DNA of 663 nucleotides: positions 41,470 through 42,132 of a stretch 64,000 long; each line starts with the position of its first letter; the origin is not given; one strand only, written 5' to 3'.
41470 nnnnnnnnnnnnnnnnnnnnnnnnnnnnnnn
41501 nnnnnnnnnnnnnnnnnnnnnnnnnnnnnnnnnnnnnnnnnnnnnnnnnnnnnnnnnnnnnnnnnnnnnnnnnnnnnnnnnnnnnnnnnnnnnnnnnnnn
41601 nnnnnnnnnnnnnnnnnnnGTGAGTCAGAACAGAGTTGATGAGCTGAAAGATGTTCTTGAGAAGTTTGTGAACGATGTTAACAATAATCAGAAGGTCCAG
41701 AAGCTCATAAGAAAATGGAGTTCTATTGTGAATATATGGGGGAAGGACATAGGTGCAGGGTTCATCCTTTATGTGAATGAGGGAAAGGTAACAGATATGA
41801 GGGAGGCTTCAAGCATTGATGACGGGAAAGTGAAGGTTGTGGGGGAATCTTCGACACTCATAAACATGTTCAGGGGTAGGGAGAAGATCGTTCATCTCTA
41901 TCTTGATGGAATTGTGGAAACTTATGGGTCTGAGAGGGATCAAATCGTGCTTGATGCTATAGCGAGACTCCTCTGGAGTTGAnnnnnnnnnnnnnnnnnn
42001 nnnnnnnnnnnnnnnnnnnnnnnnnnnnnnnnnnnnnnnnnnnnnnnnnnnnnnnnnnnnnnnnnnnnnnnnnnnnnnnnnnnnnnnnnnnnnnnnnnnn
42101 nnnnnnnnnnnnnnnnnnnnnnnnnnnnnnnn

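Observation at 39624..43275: Translationally coupled module I do not recognise as a described system: SDH-like oxidoreductase, three tandem SCP2-fold proteins and an APC permease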

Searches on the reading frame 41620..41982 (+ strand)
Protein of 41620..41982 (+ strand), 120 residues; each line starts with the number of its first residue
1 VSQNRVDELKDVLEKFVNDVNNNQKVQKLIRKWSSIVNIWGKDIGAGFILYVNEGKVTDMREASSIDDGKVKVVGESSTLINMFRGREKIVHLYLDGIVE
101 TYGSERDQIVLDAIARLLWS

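Call 4: search_protein_families(library=pfam, proteins=[window:41620-41982:+], max_evalue=1)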
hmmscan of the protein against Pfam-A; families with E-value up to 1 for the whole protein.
window:41620-41982:+ (120 aa): 2 families
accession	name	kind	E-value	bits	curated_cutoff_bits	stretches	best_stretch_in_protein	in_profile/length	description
PF16370.11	MetallophosC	-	0.13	12.8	29.7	1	30-75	72-117/168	C terminal of Calcineurin-like phosphoesterase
PF07739.18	TipAS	-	0.19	12.7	23.8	1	7-68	35-101/117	TipAS antibiotic-recognition domain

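Call 6: search_protein_families(library=ncbifam, proteins=[window:41620-41982:+], max_evalue=1)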
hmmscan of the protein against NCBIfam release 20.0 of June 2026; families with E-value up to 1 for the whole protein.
window:41620-41982:+ (120 aa): 0 families

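Call 11: find_homologous_proteins(query=window:41620-41982:+)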
Query window:41620-41982:+ (120 aa): 24 proteins with E <= 0.001 among 37 candidates.
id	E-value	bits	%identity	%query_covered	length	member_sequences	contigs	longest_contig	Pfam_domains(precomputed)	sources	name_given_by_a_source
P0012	9.7e-71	253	100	100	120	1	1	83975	-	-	-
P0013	2.2e-53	197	73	97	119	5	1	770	-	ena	-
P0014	1.6e-52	194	80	95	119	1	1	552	-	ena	-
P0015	1.2e-51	191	74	97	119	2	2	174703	-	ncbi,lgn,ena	-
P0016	1.4e-51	191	74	99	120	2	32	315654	-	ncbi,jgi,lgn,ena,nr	ncbi:MAG: hypothetical protein M1515_05600 [Candidatus Thermoplasmatota archaeon]|jgi:hypothetical p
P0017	9.8e-49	182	70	99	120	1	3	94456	-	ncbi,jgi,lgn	jgi:hypothetical protein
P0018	4.6e-47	177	70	99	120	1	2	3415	-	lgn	-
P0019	2.1e-46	174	69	95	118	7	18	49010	PF14864.12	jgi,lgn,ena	jgi:predicted lipid carrier protein YhbT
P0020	1.8e-45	171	67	97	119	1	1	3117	-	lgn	-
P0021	1.3e-38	149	63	94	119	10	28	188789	-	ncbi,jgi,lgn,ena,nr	ncbi:MAG: hypothetical protein LVQ63_06890 [Thermoplasmatales archaeon]|jgi:hypothetical protein|nr:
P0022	4.0e-38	148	58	100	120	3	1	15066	-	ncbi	-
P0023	1.3e-37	146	57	100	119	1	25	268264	-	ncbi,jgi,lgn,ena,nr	ncbi:MAG: hypothetical protein M0Z77_06795 [Thermoplasmatales archaeon]|jgi:hypothetical protein|nr:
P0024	1.4e-37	146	58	94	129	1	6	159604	-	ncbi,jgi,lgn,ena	jgi:stage III sporulation protein SpoIIIAA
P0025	2.7e-37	145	58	94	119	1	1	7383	-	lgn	-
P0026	3.6e-37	145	56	96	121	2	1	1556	-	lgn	-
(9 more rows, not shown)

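Call 14: find_related_loci(query=A1, collection=genome_contigs, flank=7000)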
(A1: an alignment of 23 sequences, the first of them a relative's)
Query A1 (120 aa) in genome_contigs; peptide patterns used: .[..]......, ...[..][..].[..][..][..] (x = any residue, [..] = any of these).
141 stretches matched a pattern; 17 encode a relative of the query (tblastn E <= 1e-3); 16 distinct loci.
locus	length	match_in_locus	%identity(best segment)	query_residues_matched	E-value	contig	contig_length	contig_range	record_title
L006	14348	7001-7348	74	4-119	2e-56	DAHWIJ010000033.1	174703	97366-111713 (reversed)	MAG TPA_asm: Thermoplasmatales archaeon isolate clean190 k141_753242, whole genome shotgun sequence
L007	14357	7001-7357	74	1-119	3e-56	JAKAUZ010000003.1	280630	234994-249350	MAG: Thermoplasmata archaeon isolate YP3.bin60 NODE_26_length_280630_cov_5.60596, whole genome shotgun sequence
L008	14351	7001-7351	60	4-120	5e-46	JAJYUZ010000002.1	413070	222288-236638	MAG: Thermoplasmata archaeon isolate FK1.bin53 NODE_15_length_413070_cov_12.311726, whole genome shotgun sequence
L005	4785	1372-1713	60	7-120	3e-45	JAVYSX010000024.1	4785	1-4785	MAG: Thermoplasmatales archaeon isolate DRTY-19_202007_bins_24 DRTY-19_202007_bins_24_scaffold_24, whole genome shotgun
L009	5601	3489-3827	63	8-120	2e-44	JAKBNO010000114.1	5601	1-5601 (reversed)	MAG: Thermoplasmata archaeon isolate LL2.bin60 NODE_24294_length_5601_cov_3.92802, whole genome shotgun sequence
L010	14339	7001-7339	63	8-120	2e-44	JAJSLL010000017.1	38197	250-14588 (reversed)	MAG: Thermoplasmatales archaeon isolate IK54 465, whole genome shotgun sequence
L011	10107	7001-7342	60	7-120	3e-44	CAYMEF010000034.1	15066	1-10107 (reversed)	MAG TPA_asm: uncultured Thermoplasmatales archaeon isolate SRP271791_co2_51 genome assembly, contig: NODE_978_length_150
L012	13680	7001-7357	55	2-120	4e-44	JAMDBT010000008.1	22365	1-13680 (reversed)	MAG: Thermoplasmatota archaeon isolate FK_Sedi_B_Bin.205 NODE_7792_length_22365_cov_52.6254, whole genome shotgun sequen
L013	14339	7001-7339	58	8-120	8e-44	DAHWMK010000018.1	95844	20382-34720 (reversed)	MAG TPA_asm: Thermoplasmatales archaeon isolate clean1374 k141_925259, whole genome shotgun sequence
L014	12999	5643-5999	57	1-120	2e-43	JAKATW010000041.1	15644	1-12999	MAG: Thermoplasmata archaeon isolate YP3.bin108 NODE_4642_length_15644_cov_1.48856, whole genome shotgun sequence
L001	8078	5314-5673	58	1-120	4e-43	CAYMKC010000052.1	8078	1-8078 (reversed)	MAG TPA_asm: uncultured Thermoplasmatales archaeon isolate SRP271791_co2_52 genome assembly, contig: NODE_2488_length_80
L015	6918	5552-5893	56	7-120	3e-42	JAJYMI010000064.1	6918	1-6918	MAG: Thermoplasmata archaeon isolate DBS2-4.bin120 NODE_19887_length_6918_cov_3.57753, whole genome shotgun sequence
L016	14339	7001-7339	57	7-119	2e-40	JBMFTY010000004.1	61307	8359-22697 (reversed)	MAG: Thermoplasmata archaeon isolate KM4347-25 NODE_4_length_61307_cov_12.468006, whole genome shotgun sequence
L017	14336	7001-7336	54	8-119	4e-39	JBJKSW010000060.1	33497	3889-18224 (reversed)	MAG: Thermoplasmataceae archaeon isolate Bin_91 S1Ck127_2356134_flag_0_multi_8.9976_len_33497, whole genome shotgun sequ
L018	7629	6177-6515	49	7-119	7e-36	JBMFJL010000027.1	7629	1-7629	MAG: Nanopusillaceae archaeon isolate KM4331-16 NODE_27_length_7629_cov_7.165254, whole genome shotgun sequence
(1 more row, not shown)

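Call 15: search_solved_structures(query=A1, max_evalue=10, show_alignments=2)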
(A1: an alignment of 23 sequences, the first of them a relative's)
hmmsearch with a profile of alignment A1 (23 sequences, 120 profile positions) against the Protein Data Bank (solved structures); distinct sequences matched with E-value up to 10: 7.
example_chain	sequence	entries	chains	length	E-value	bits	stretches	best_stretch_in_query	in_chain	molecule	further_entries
3cnu_A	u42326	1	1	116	0.15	15.3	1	7-96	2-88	Predicted coding region AF_1534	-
3bn8_A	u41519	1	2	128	0.18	15.1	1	4-95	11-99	Putative sterol carrier protein 2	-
9fhl_A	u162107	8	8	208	0.25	14.6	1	11-77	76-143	Small ribosomal subunit protein eS1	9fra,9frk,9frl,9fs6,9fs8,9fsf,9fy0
2k24_A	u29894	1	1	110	0.62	13.3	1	19-77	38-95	Putative uncharacterized protein Ta0956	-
9bh5_AB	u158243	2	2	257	0.63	13.3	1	10-77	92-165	Small ribosomal subunit protein eS1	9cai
2jmk_A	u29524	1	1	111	0.64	13.3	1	19-77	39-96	Hypothetical protein Ta0956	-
4v8m_A0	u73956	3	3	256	0.84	12.9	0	10-41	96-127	40S RIBOSOMAL PROTEIN S3A, PUTATIVE | 40S ribosomal protein S3a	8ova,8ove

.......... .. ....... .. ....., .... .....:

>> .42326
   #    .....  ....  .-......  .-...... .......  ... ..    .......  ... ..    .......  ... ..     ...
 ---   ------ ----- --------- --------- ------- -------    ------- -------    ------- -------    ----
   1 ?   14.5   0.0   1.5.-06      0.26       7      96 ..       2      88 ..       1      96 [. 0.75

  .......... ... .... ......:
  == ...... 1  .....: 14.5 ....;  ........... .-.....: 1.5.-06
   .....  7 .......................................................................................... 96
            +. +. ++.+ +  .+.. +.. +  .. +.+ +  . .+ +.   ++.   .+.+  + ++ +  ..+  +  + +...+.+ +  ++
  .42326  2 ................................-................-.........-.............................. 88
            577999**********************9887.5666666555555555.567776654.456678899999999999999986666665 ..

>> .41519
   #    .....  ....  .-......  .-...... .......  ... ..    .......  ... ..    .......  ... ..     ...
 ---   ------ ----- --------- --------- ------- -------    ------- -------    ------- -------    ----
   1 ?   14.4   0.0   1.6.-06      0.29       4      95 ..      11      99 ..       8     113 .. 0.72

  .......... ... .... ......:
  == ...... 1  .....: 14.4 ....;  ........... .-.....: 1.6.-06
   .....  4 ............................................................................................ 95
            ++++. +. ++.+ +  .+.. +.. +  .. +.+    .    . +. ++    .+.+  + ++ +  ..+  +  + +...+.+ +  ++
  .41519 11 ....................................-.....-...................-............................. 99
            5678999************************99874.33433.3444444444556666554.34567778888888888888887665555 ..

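Call 31: predict_structure(alignment_id=A1)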
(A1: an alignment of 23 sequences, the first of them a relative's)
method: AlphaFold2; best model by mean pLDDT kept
length: 120 residues; sequences in the alignment: 23
mean_pLDDT: 84.3   pTM: 0.77
mean pLDDT of the five models: 84.3, 83.9, 83.7, 83.0, 82.1
residues with pLDDT >= 90: 47; 70-90: 58; 50-70: 15; < 50: 0
segments of 3 or more residues with pLDDT < 50: none
pLDDT, mean of each block of 10 residues (from residue 1): 85 91 88 91 94 92 91 89 78 61 76 74
secondary structure, 60 per line:
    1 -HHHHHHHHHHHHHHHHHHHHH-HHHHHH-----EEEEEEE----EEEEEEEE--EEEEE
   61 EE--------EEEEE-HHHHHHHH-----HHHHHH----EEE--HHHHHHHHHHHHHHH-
elements in order: H2-22 H24-29 E35-41 E46-53 E56-62 E71-75 H77-84 H90-95 E100-102 H105-119

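Call 39: fold_search(model_id=the predicted structure, library=pdb)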
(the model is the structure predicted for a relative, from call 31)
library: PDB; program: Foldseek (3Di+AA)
matches with E <= 10: 810; with E <= 0.001: 37
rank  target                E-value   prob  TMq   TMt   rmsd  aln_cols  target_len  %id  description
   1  3bn8_B                1.1e-06  1.00  0.66  0.72   6.5       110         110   19  Crystal structure of a putative sterol carrier protein type 2 (af1534) from archaeoglobus fulgidus dsm 4304 at 2.11 A  (released 2007-12-25)
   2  3bn8_A                1.1e-06  1.00  0.63  0.65   6.2       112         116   19  Crystal structure of a putative sterol carrier protein type 2 (af1534) from archaeoglobus fulgidus dsm 4304 at 2.11 A  (released 2007-12-25)
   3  3cnu                  1.3e-06  1.00  0.64  0.69   6.5       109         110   19  Crystal structure of the predicted coding region AF_1534 from Archaeoglobus fulgidus (released 2008-04-15)
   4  2cx7_A                2.5e-06  1.00  0.71  0.67   3.3       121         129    9  Crystal structure of sterol carrier protein 2 (released 2005-12-28)
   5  2cx7_B                3.6e-06  1.00  0.70  0.66   2.9       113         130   12  Crystal structure of sterol carrier protein 2 (released 2005-12-28)
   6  1wfr_MODEL_1_A        1.3e-05  1.00  0.68  0.58   3.1       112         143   12  Solution structure of the conserved hypothetical protein TT1886, possibly sterol carrier protein, from Thermus (released 2004-11-26)
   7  6h6n_B                1.9e-05  1.00  0.66  0.67   3.4       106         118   19  UbiJ-SCP2 Ubiquinone synthesis protein (released 2019-02-13)
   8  6h6o_B                2.0e-05  1.00  0.66  0.68   3.4       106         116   19  UbiJ-SCP2 Ubiquinone synthesis protein (released 2019-02-13)
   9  6h6p_D                2.4e-05  1.00  0.60  0.62   3.4       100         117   18  UbiJ-SCP2 Ubiquinone synthesis protein (released 2019-02-13)
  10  2cfu                  2.4e-05  1.00  0.55  0.13   3.3        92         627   14  Crystal structure of SdsA1, an alkylsulfatase from Pseudomonas aeruginosa, in complex with 1-decane-sulfonic-acid. (released 2006-04-26)
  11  2yhe_B                2.6e-05  1.00  0.56  0.12   3.0        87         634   21  Structure determination of the stereoselective inverting sec- alkylsulfatase Pisa1 from Pseudomonas sp. (released 2012-05-16)
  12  4av7_A                3.1e-05  1.00  0.60  0.13   3.0        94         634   19  Structure determination of the double mutant S233Y F250G from the sec- alkyl sulfatase PisA1 (released 2012-12-05)
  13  2yhe_A                3.3e-05  1.00  0.60  0.13   3.0        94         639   19  Structure determination of the stereoselective inverting sec- alkylsulfatase Pisa1 from Pseudomonas sp. (released 2012-05-16)
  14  4jgx_B                3.8e-05  1.00  0.56  0.53   4.7       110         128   16  The Structure of Sterol Carrier Protein 2 from the Yeast Yarrowia Lipolytica (released 2013-12-18)
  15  6h6o_A                4.0e-05  1.00  0.66  0.65   3.5       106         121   19  UbiJ-SCP2 Ubiquinone synthesis protein (released 2019-02-13)
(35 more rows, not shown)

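Call 54: search_solved_structures(query=A6, max_evalue=1, show_alignments=1)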
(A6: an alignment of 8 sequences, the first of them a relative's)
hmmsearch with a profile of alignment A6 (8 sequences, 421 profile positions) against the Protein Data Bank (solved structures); distinct sequences matched with E-value up to 1: 1.
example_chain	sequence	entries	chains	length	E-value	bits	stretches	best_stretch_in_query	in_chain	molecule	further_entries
8oyv_A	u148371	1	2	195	0.83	11.6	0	330-403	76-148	De novo designed soluble Claudin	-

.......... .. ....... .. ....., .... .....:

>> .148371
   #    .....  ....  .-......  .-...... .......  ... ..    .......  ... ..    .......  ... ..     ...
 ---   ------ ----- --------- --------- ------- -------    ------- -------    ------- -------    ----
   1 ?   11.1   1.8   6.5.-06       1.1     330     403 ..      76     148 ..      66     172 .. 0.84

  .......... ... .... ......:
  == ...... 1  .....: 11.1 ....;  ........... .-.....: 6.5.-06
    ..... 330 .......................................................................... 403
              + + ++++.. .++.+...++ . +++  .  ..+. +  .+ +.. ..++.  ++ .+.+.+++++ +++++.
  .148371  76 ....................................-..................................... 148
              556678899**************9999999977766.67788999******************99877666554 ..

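Call 55: search_protein_families(library=ncbifam, proteins=[L006:3510-4733:+], max_evalue=0.1)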
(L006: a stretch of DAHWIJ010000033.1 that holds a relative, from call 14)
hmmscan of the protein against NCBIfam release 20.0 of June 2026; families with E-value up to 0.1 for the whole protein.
L006:3510-4733:+ (407 aa): 1 family
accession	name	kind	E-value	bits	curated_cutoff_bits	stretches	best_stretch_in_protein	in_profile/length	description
NF040521.1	C45_proenzyme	subfamily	0.0021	17.4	85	1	53-230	127-282/313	C45 family autoproteolytic acyltransferase/hydrolase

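Call 63: find_related_loci(query=A7, collection=metagenome_contigs, flank=6000)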
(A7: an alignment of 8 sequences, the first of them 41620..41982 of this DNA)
Query A7 (120 aa) in metagenome_contigs; peptide patterns used: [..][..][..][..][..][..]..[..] (x = any residue, [..] = any of these).
121 stretches matched a pattern; 31 encode a relative of the query (tblastn E <= 1e-3); 31 distinct loci.
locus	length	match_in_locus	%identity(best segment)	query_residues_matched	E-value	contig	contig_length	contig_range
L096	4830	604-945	68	7-120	1e-51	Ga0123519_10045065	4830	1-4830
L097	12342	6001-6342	68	7-120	2e-51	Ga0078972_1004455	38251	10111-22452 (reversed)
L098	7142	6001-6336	70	9-120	6e-51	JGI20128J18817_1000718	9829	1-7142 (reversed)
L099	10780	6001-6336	70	9-120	6e-51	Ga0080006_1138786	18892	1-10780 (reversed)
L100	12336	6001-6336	70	9-120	6e-51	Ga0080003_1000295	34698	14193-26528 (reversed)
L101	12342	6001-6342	66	7-120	2e-50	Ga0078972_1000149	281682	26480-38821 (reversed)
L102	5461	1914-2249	63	8-119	3e-45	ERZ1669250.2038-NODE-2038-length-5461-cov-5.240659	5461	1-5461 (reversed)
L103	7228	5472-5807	63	8-119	4e-45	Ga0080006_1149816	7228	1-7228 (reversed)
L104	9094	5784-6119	60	8-119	1e-44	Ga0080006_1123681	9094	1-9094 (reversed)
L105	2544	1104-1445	56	7-120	4e-42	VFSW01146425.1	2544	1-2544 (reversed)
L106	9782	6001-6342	52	6-119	1e-35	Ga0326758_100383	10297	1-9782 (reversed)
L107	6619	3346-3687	52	6-119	1e-35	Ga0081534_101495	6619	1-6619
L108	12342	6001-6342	51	6-119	4e-35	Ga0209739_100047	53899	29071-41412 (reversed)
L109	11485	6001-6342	51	6-119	4e-35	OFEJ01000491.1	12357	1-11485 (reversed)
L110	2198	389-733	49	5-119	4e-35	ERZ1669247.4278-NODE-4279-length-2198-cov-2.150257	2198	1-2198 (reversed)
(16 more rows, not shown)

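Call 65: search_protein_families(library=pfam, alignment_id=A6, max_evalue=1)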
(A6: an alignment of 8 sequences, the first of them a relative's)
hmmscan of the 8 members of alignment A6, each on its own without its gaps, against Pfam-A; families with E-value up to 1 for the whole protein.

A. member 1, L006:3510-4733:+ (407 aa): 2 families
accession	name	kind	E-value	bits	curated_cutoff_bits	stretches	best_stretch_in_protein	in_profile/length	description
PF03577.20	Peptidase_C69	-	0.0014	18.1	23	1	81-159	99-168/402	Peptidase family C69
PF12476.13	DUF3696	-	0.17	12.6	22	0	159-176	21-38/52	Protein of unknown function (DUF3696)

B. families by the number of members that match (of 8 scanned): 6 families
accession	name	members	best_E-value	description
PF03577.20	Peptidase_C69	3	1.2e-09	Peptidase family C69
PF03417.21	AAT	3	5.3e-05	Acyl-coenzyme A:6-aminopenicillanic acid acyl-transferase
PF07157.17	DNA_circ_N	1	0.078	DNA circularisation protein N-terminus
PF12476.13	DUF3696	1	0.17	Protein of unknown function (DUF3696)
PF00018.34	SH3_1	1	0.17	SH3 domain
PF04751.20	DarP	1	0.24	Dual-action ribosomal maturation protein DarP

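Call 77: search_protein_families(library=padloc, proteins=[window:41620-41982:+, L006:3510-4733:+], max_evalue=0.01)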
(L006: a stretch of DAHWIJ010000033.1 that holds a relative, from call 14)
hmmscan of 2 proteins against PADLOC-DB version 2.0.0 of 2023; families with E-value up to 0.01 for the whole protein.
window:41620-41982:+ (120 aa): 0 families

L006:3510-4733:+ (407 aa): 1 family
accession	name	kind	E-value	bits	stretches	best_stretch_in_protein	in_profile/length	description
PDLC01427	Csx1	-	0.0005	17.5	1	177-266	235-319/332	CAS-III; associated_signaling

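Call 80: search_protein_families(library=pfam, proteins=[L108:52-2403:+, L108:2310-2777:+, L108:3017-4309:+], max_evalue=0.01)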
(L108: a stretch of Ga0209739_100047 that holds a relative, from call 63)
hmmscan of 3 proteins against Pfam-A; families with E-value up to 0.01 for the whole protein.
L108:52-2403:+ (783 aa): 1 family
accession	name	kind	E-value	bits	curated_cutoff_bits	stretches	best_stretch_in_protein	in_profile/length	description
PF01804.23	Penicil_amidase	-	5.4e-148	495.4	21.3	1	9-766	1-670/675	Penicillin amidase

L108:2310-2777:+ (155 aa): 0 families

L108:3017-4309:+ (430 aa): 2 families
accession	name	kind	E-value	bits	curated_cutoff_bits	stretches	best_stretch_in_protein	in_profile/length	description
PF03577.20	Peptidase_C69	-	5.1e-09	36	23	1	77-192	83-198/402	Peptidase family C69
PF03417.21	AAT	-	1.7e-06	28.3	23.2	1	14-126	5-97/225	Acyl-coenzyme A:6-aminopenicillanic acid acyl-transferase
